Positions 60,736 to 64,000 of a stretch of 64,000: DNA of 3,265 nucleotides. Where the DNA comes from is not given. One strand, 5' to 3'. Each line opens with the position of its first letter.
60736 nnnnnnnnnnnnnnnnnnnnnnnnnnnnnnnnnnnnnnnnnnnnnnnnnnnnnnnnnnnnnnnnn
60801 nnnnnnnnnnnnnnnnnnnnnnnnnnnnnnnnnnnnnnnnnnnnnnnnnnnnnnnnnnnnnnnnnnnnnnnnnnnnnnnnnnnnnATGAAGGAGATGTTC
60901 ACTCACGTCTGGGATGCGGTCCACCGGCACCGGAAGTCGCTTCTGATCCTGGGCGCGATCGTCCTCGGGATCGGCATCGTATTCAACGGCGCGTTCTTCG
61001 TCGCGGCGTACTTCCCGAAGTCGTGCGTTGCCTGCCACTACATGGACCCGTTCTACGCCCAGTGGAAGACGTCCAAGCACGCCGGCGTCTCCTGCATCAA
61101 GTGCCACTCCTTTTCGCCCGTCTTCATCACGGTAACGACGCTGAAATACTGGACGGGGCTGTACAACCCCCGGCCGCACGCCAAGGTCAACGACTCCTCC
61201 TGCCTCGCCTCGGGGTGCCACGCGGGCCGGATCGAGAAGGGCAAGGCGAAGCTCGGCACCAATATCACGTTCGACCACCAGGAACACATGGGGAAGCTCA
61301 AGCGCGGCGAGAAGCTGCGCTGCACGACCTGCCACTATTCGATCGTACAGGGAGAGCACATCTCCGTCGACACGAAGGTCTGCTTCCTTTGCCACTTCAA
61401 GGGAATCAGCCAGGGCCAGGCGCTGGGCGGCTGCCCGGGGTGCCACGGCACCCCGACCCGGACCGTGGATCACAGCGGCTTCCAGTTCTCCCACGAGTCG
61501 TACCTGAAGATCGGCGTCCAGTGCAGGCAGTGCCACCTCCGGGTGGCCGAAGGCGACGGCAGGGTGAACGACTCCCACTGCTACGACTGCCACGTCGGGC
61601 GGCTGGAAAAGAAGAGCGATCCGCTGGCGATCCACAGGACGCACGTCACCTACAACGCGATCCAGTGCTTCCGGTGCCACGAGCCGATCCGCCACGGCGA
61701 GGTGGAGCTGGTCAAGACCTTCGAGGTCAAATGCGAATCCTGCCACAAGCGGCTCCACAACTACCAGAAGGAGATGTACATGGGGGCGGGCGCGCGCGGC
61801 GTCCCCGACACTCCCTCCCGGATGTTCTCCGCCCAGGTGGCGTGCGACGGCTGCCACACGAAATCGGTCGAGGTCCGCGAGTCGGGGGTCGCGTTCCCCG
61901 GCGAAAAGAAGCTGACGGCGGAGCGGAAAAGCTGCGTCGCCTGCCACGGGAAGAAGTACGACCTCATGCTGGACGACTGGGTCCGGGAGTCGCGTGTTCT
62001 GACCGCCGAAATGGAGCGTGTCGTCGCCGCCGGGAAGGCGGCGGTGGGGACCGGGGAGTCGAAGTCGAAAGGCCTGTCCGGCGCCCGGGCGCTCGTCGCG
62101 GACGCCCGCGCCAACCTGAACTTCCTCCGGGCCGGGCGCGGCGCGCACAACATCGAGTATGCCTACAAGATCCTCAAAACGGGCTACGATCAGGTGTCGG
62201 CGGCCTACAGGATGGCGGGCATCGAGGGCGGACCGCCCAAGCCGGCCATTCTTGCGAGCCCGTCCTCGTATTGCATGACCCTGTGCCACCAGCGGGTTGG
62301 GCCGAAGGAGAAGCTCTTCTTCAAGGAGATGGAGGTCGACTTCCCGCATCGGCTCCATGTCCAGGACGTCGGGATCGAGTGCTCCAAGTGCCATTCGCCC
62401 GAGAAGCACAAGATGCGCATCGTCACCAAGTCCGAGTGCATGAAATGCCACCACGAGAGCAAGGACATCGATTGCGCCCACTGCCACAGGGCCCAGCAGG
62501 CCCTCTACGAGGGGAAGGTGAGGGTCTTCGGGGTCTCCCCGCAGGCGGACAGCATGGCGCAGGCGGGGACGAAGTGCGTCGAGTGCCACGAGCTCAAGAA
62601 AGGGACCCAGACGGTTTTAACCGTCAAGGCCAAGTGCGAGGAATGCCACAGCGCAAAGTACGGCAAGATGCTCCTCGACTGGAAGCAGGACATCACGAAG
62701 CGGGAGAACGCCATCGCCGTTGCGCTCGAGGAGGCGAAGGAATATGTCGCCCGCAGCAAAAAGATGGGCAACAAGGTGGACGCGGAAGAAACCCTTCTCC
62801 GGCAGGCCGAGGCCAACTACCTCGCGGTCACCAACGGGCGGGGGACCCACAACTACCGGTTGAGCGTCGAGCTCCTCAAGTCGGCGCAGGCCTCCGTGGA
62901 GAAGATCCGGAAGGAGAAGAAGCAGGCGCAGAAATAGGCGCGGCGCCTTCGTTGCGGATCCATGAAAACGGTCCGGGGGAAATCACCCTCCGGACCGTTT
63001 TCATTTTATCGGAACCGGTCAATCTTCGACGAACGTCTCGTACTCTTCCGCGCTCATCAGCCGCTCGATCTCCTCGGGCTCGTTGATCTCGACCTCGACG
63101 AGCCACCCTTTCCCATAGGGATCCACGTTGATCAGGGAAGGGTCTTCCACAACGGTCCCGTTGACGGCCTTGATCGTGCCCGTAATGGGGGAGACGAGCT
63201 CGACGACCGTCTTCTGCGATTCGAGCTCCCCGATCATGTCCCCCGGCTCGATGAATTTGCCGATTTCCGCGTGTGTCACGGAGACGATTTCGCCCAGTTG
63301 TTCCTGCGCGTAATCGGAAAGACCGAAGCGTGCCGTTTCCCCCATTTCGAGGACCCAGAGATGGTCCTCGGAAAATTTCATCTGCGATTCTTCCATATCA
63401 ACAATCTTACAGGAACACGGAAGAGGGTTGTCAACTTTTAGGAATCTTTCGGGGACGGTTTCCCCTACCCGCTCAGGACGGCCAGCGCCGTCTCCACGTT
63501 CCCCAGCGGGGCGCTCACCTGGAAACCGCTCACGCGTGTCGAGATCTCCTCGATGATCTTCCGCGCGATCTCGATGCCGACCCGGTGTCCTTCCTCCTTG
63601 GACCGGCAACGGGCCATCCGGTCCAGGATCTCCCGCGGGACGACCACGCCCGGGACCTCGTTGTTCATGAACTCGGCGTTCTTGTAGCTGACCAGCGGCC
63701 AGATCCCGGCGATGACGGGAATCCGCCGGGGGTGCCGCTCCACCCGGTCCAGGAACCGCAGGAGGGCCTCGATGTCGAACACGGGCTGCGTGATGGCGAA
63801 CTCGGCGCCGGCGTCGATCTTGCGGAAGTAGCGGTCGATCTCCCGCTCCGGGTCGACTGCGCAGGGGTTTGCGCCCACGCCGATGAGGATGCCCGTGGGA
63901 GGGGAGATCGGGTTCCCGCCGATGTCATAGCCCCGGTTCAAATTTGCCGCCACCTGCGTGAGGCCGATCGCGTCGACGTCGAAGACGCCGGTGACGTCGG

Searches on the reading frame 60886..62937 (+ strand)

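Call 62: search_protein_families(library=pfam, proteins=[window:60886-62937:+], max_evalue=0.001)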
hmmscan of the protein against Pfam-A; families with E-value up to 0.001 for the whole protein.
window:60886-62937:+ (683 aa): 3 families
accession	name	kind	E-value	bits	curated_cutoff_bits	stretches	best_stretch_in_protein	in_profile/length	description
PF14522.11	Cytochrome_C7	-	3.9e-19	68.7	24.8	0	316-359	12-53/67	Cytochrome c7 and related cytochrome c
PF02085.21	Cytochrom_CIII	-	6.1e-14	52.6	22.9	1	200-287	22-101/101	Class III cytochrome C family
PF14537.11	Cytochrom_c3_2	-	3e-12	47.3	25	0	208-266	4-65/79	Cytochrome c3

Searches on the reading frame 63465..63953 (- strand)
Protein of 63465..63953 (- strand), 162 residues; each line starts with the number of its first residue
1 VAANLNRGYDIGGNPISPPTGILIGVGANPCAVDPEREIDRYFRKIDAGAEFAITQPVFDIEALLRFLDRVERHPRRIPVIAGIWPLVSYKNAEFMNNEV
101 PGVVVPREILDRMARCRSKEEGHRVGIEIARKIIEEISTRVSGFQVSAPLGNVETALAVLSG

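Call 62: search_protein_families(library=pfam, proteins=[window:63465-63953:-], max_evalue=0.001)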
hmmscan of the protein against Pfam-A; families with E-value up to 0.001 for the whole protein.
window:63465-63953:- (162 aa): 1 family
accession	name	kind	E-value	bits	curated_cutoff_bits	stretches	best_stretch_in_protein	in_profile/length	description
PF02219.23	MTHFR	-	7e-21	75.2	24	1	30-140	153-263/287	Methylenetetrahydrofolate reductase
